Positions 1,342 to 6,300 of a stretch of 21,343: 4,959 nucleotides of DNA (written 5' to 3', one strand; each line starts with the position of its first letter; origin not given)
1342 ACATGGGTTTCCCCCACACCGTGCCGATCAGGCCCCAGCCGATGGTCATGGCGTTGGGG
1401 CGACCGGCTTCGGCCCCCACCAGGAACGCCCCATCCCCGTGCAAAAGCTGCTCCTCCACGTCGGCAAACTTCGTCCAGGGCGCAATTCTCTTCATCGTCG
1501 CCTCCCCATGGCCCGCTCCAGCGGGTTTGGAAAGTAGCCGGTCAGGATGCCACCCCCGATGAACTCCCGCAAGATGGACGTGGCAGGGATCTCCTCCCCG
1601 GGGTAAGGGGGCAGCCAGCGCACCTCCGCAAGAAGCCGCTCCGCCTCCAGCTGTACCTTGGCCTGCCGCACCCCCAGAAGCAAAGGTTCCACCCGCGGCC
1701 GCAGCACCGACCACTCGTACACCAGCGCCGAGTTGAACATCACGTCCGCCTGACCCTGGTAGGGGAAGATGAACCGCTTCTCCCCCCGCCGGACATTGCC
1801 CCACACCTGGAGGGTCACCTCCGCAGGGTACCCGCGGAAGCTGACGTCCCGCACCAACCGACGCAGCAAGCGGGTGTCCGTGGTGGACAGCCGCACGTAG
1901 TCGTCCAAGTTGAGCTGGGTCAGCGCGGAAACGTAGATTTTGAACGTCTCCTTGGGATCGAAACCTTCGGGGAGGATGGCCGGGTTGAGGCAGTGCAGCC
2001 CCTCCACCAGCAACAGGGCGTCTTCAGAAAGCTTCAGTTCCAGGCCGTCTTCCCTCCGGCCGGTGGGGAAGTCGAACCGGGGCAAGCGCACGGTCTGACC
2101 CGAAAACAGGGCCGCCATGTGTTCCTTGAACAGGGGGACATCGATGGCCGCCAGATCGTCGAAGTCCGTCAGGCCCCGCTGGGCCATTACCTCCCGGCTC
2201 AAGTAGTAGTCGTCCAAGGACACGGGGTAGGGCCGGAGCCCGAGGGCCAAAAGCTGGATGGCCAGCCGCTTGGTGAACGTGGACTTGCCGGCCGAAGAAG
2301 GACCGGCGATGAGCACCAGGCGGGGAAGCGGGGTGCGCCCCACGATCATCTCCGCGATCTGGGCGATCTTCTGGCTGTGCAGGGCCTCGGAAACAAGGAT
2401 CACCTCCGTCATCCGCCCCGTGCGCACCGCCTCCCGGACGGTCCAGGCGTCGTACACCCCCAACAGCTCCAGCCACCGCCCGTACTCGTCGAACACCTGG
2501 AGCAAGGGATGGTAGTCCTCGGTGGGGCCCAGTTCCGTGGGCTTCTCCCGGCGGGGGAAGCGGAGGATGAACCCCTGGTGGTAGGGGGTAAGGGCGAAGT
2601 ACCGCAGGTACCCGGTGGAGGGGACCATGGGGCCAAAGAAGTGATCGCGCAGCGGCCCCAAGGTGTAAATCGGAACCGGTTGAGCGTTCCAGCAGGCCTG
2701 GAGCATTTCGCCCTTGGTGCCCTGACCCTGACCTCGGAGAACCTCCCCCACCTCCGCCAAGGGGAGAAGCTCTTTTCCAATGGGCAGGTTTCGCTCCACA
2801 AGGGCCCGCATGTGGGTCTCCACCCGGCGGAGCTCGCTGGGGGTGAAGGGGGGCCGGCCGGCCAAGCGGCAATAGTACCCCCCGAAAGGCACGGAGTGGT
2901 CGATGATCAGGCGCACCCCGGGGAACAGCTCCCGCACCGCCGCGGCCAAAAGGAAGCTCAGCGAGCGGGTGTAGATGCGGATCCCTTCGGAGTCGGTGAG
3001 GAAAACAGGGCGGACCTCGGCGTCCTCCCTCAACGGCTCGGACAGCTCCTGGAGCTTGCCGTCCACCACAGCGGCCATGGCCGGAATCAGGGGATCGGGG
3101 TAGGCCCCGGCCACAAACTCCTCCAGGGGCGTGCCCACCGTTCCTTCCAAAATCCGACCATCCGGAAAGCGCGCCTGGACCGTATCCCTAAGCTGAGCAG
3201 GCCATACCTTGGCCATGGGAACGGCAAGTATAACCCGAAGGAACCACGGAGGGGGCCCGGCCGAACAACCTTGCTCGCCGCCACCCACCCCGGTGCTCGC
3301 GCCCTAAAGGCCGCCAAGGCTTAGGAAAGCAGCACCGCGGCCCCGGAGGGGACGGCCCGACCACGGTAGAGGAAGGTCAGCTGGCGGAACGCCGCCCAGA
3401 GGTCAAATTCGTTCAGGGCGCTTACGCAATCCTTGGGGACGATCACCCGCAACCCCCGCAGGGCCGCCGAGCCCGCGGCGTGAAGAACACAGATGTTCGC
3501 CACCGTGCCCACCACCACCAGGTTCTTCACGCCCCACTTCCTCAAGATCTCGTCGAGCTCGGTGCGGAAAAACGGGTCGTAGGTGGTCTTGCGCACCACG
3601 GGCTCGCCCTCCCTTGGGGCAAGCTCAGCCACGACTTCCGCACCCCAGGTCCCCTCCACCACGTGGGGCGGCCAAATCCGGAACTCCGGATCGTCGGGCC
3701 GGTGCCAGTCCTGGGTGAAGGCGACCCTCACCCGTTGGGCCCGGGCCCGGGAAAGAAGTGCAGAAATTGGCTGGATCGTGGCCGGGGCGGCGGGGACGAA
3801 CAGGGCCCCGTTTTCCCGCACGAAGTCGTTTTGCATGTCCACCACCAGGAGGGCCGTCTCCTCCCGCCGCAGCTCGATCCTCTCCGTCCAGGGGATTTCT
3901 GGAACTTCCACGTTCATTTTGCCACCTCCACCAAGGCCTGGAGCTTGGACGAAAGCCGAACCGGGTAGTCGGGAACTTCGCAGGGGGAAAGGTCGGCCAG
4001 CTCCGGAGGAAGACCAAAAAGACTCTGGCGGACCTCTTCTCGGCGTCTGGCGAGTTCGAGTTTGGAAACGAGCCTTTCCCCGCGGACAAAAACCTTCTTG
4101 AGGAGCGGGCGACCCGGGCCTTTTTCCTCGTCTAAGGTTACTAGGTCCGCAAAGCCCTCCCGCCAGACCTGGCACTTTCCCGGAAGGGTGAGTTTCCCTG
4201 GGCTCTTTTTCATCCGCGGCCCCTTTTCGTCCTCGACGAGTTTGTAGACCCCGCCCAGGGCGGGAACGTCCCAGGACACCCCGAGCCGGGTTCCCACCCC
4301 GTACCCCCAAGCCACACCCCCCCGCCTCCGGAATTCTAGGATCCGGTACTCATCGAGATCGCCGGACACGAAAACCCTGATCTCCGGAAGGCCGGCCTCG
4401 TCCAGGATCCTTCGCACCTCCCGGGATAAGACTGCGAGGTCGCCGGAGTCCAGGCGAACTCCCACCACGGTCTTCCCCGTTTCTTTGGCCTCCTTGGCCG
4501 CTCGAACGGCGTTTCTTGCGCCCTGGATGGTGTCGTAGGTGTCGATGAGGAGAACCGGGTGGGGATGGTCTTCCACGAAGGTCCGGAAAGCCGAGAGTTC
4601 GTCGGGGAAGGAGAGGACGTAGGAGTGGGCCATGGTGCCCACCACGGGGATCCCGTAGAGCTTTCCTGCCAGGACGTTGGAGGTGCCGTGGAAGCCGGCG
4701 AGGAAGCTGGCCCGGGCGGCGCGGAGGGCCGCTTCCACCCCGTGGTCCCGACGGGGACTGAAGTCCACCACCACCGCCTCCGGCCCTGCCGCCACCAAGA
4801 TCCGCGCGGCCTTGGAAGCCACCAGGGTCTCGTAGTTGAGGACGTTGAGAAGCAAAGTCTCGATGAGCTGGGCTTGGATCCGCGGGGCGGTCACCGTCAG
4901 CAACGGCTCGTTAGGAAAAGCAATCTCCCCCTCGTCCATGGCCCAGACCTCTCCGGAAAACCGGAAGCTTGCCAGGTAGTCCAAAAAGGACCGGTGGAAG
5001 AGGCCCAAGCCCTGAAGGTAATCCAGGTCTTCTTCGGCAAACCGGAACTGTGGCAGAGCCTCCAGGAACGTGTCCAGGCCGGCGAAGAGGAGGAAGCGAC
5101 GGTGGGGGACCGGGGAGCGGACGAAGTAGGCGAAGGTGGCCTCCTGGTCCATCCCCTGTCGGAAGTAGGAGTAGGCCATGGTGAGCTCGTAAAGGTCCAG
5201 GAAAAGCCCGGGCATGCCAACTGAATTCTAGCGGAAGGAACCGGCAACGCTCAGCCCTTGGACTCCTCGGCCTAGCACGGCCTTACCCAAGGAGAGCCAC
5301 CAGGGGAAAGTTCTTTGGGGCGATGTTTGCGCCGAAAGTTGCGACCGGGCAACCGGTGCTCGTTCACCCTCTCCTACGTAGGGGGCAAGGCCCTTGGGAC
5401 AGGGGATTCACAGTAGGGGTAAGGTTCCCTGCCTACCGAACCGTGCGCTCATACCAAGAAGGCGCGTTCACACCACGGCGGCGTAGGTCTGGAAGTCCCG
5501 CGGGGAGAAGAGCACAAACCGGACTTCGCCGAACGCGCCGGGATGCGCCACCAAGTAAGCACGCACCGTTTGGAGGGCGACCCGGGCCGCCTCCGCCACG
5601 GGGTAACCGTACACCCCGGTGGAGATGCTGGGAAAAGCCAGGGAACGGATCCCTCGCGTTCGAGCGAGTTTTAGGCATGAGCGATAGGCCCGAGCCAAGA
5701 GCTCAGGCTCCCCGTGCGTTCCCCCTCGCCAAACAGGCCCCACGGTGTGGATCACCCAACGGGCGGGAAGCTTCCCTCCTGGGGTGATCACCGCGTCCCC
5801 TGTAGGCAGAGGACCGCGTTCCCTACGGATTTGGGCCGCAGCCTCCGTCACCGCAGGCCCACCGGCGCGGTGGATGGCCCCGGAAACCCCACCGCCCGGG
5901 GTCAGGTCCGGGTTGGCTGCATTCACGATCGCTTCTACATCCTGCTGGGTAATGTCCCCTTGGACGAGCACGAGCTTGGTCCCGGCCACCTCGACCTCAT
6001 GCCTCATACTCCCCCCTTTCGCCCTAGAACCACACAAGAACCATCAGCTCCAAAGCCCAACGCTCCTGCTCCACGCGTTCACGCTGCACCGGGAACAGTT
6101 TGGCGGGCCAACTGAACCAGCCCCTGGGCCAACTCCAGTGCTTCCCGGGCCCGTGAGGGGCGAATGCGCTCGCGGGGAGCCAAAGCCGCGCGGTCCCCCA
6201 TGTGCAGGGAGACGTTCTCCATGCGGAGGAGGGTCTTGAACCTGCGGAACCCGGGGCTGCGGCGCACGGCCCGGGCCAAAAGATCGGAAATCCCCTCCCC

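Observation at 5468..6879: Zincin(DUF1025)-HEPN fusion gene co-oriented with a macro-domain gene, next to NAD salvage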

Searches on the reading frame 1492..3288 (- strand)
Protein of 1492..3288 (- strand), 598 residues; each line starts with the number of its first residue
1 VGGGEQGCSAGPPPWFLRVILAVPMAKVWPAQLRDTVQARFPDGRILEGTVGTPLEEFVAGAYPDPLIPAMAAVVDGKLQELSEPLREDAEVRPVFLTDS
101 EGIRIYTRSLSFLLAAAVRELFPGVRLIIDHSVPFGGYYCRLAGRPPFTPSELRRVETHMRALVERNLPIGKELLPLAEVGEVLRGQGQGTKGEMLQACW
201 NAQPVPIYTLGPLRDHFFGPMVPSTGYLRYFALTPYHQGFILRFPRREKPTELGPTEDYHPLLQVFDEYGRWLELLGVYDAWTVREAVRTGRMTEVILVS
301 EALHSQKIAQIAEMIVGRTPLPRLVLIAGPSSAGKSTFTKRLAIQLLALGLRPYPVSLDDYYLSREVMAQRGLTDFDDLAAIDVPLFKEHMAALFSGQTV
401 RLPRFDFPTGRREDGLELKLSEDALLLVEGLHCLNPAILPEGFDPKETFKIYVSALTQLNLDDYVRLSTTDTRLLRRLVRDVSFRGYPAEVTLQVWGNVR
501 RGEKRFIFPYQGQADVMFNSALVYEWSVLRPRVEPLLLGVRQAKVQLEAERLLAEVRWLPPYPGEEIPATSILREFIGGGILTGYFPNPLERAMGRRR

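Call 3: search_protein_families(library=pfam, proteins=[window:1492-3288:-], max_evalue=1)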
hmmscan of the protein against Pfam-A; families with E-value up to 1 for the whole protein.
window:1492-3288:- (598 aa): 9 families
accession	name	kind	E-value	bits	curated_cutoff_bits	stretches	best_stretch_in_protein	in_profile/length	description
PF00485.24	PRK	-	4.4e-13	49.9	22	1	327-520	4-189/196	Phosphoribulokinase / Uridine kinase family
PF03215.21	Rad17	-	0.021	15.2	23.8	1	302-345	22-68/186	Rad17 P-loop domain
PF20720.3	nSTAND3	-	0.027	14.6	27.2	1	323-357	18-52/155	Novel STAND NTPase 3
PF13191.12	AAA_16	-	0.029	15.3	32.6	1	309-344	10-46/167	AAA ATPase domain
PF13521.12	AAA_28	-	0.046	14.4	27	1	325-392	2-61/164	AAA domain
PF13671.12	AAA_33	-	0.13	13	27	1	324-347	1-24/143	AAA domain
PF13238.12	AAA_18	-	0.17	12.8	29.4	1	325-373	1-37/128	AAA domain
PF13481.12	AAA_25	-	0.17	11.9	27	1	307-347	18-58/195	AAA domain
PF02224.24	Cytidylate_kin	-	0.21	11.7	26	1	327-346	3-22/211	Cytidylate kinase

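Call 46: search_protein_families(library=ncbifam, proteins=[window:1492-3288:-], max_evalue=0.00001)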
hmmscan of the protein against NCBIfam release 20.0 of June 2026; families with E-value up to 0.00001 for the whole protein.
window:1492-3288:- (598 aa): 5 families
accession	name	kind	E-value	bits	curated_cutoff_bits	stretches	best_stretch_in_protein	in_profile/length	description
NF004018.0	PRK05480.1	equivalog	2.2e-19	69.8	180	1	324-519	8-186/210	uridine kinase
TIGR00235.1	udk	equivalog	2.3e-16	60.1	220.3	1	324-518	8-185/207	uridine kinase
NF005655.0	PRK07429.1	subfamily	1.9e-11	43.7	236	1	323-518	9-183/326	phosphoribulokinase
NF006746.0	PRK09270.1-5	subfamily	1.3e-08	34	250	1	306-431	3-132/210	nucleoside/nucleotide kinase family protein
NF006744.0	PRK09270.1-3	equivalog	4.5e-06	26.2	281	1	301-432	7-136/213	nucleoside/nucleotide kinase family protein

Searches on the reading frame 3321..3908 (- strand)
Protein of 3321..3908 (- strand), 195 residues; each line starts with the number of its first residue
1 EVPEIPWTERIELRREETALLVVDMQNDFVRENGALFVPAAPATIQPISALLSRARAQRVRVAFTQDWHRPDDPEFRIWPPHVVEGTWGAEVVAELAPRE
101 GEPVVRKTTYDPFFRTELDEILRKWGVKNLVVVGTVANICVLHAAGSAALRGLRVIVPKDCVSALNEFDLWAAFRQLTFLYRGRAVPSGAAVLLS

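Call 3: search_protein_families(library=pfam, proteins=[window:3321-3908:-], max_evalue=1)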
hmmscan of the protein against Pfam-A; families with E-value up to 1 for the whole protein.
window:3321-3908:- (195 aa): 1 family
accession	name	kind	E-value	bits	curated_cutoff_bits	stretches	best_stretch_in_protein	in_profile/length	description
PF00857.26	Isochorismatase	-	7.5e-45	153.6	27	1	18-178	1-164/175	Isochorismatase domain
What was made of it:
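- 3321..3917 (-): Isochorismatase-fold hydrolase, a probable nicotinamidase (pncA). Its start overlaps the pncB stop by 4 nt. Pfam E 7.5e-45 (call 3).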

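Call 4: search_protein_families(library=ncbifam, proteins=[window:3321-3908:-], max_evalue=1)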
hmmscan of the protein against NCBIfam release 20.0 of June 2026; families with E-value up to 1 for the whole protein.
window:3321-3908:- (195 aa): 6 families
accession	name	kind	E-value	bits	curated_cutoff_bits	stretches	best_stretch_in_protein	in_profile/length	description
NF050097.1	BiurAmidohydBiuH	equivalog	6.2e-23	81.4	370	1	7-177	8-201/221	biuret amidohydrolase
TIGR03614.1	RutB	equivalog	2e-19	70.2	377.95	2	84-143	108-167/226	pyrimidine utilization protein B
NF008623.0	PRK11609.1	equivalog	2.2e-14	53.8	174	2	17-72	3-57/213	bifunctional nicotinamidase/pyrazinamidase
NF008517.0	PRK11440.1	equivalog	5.1e-09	36.3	195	1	12-167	3-161/188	hydrolase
NF041461.1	C_hydro_YcaC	equivalog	0.00069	19.2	310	1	120-176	95-151/201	isochorismate family cysteine hydrolase YcaC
NF005596.0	PRK07328.1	subfamily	0.16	11.3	202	1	19-76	182-238/269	histidinol-phosphatase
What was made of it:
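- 3321..3917 (-): The nicotinamidase equivalog scores below its cut-off (call 4).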

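Call 6: search_protein_families(library=padloc, proteins=[window:3321-3908:-], max_evalue=1)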
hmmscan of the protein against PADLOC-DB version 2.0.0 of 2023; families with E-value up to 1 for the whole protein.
window:3321-3908:- (195 aa): 0 families

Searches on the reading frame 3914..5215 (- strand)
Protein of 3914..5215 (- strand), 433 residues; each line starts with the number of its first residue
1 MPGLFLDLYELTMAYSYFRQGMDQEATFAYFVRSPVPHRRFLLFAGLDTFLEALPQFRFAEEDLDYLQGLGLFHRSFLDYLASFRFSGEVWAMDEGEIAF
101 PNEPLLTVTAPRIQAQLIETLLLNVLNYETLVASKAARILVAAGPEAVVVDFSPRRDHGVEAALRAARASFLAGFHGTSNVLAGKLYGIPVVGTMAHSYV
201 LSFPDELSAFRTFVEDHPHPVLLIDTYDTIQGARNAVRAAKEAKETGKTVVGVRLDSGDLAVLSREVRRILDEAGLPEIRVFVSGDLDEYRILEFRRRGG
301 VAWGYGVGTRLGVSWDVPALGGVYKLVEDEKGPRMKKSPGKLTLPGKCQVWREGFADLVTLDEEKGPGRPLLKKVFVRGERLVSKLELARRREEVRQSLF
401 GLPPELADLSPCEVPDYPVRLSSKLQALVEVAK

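Call 3: search_protein_families(library=pfam, proteins=[window:3914-5215:-], max_evalue=1)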
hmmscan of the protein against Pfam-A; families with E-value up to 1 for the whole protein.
window:3914-5215:- (433 aa): 5 families
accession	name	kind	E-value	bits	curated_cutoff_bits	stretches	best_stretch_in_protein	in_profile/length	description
PF17767.7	NAPRTase_N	-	4e-37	127.8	32.6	1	5-127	2-125/125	Nicotinate phosphoribosyltransferase (NAPRTase) N-terminal domain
PF04095.22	NAPRTase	-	2.3e-06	28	20.8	1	149-311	3-178/239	Nicotinate phosphoribosyltransferase (NAPRTase) family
PF02749.22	QRPTase_N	-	5.2e-05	23.8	27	1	89-128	42-80/82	Quinolinate phosphoribosyl transferase, N-terminal domain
PF17956.6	NAPRTase_C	-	0.025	15.5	23.3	1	369-428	53-110/111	Nicotinate phosphoribosyltransferase C-terminal domain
PF23801.1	DUF7177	-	0.16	12.7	27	1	235-260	44-69/83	Family of unknown function (DUF7177)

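Call 4: search_protein_families(library=ncbifam, proteins=[window:3914-5215:-], max_evalue=1)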
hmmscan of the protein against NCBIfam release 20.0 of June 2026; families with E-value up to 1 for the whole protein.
window:3914-5215:- (433 aa): 12 families
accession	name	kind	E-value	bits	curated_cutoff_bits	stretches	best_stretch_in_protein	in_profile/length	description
NF006696.0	PRK09243.1-3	equivalog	3.2e-159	530.4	503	1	3-430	13-441/451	nicotinate phosphoribosyltransferase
NF009131.0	PRK12484.1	equivalog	3.7e-148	494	330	1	3-427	7-435/455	nicotinate phosphoribosyltransferase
TIGR01513.1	NAPRTase_put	equivalog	1.8e-141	472.1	297.4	1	3-424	1-451/452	nicotinate phosphoribosyltransferase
NF006695.0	PRK09243.1-2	equivalog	2.7e-127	425.3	469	1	3-365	7-383/480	nicotinate phosphoribosyltransferase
NF006694.0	PRK09243.1-1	equivalog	1.4e-103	347.2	663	1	4-352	9-364/485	nicotinate phosphoribosyltransferase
NF006697.0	PRK09243.1-4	equivalog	1.9e-101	340.1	776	1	4-352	11-365/488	nicotinate phosphoribosyltransferase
NF006698.0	PRK09243.1-5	equivalog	5.4e-92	308.9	531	1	3-411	16-427/440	nicotinate phosphoribosyltransferase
NF006415.0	PRK08662.1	equivalog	3.3e-39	134.7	243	1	88-397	70-373/381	nicotinate phosphoribosyltransferase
NF003704.0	PRK05321.1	subfamily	7.2e-21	74.6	379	1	6-336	16-366/398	nicotinate phosphoribosyltransferase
TIGR01514.1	NAPRTase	equivalog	3.4e-16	59.3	269.55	2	6-127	8-127/399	nicotinate phosphoribosyltransferase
NF005529.0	PRK07188.1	equivalog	4.4e-14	52.2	378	1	89-311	79-319/358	nicotinate phosphoribosyltransferase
TIGR00640.1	acid_CoA_mut_C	subfamily_domain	0.013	15.4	57.45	1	239-311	45-116/132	methylmalonyl-CoA mutase C-terminal domain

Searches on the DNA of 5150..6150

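Call 69: search_rna_families(source=window, start=5150, end=6150, threshold=evalue, max_evalue=1)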
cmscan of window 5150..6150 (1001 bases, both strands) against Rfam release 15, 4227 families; matches with E-value up to 1: 0.
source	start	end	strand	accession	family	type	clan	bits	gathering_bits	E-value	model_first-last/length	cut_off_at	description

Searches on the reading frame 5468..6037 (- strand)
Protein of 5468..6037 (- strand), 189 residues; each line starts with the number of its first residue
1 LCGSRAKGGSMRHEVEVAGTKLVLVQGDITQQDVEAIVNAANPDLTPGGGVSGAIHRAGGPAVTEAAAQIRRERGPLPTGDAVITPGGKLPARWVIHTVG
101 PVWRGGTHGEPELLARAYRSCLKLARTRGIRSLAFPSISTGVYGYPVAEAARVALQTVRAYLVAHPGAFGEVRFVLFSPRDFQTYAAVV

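Call 3: search_protein_families(library=pfam, proteins=[window:5468-6037:-], max_evalue=1)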
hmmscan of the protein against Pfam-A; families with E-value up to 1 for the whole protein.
window:5468-6037:- (189 aa): 2 families
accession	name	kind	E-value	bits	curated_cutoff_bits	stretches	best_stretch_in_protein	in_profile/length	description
PF01661.27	Macro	-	3.7e-46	156.3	22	1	38-154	1-118/118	Macro domain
PF03752.18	ALF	-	0.34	11.3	25.4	0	55-68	7-20/42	Short repeats of unknown function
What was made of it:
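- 5468..6007 (-): MacroD/YmdB-type macro-domain gene (179 aa), a predicted O-acetyl-ADP-ribose deacetylase / mono-ADP-ribosylhydrolase. Pfam Macro E 3.7e-46 (call 3).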

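Call 4: search_protein_families(library=ncbifam, proteins=[window:5468-6037:-], max_evalue=1)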
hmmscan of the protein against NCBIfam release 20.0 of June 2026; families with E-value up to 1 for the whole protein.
window:5468-6037:- (189 aa): 11 families
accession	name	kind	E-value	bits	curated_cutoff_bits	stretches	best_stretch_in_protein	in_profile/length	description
NF001664.0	PRK00431.1-6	equivalog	3.2e-62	209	200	1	21-188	3-168/173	O-acetyl-ADP-ribose deacetylase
NF001660.0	PRK00431.1-1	equivalog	2.1e-59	200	271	1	20-186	3-168/177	O-acetyl-ADP-ribose deacetylase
NF001663.0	PRK00431.1-4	equivalog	1.1e-55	188.3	285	1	21-188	8-174/180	ADP-ribose-binding protein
NF009880.0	PRK13341.1-1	equivalog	1.3e-47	162.5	891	1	10-173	417-581/599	AAA family ATPase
NF001661.0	PRK00431.1-2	equivalog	5.3e-45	153.5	291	1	23-166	4-149/179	O-acetyl-ADP-ribose deacetylase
NF003163.0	PRK04143.1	equivalog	3.7e-41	141.3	272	1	16-187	79-258/265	protein-ADP-ribose hydrolase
NF001667.0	PRK00431.2-3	equivalog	2.1e-38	131.8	252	1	15-185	3-169/182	ADP-ribose-binding protein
NF001668.0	PRK00431.2-4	equivalog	2.2e-36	125.2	278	1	19-185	48-208/220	ADP-ribose-binding protein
NF001665.0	PRK00431.2-1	equivalog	1e-29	103.4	315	1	18-162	6-147/177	ADP-ribose-binding protein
NF001662.0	PRK00431.1-3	equivalog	2.3e-26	92.8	215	1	21-188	4-180/185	[protein ADP-ribosylglutamate] hydrolase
NF001666.0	PRK00431.2-2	equivalog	1.2e-19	70.8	246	1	22-161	3-137/164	ADP-ribose-binding protein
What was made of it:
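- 5468..6007 (-): NCBIfam NF001664 209 bits > 200 (call 4).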

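Call 6: search_protein_families(library=padloc, proteins=[window:5468-6037:-], max_evalue=1)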
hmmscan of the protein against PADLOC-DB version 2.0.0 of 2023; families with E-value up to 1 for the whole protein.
window:5468-6037:- (189 aa): 1 family
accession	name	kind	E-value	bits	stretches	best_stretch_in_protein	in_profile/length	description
PDLC02990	DarG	-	0.013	13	1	24-144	4-119/329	-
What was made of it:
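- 5468..6007 (-): PADLOC DarG only E 0.013 (call 6).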
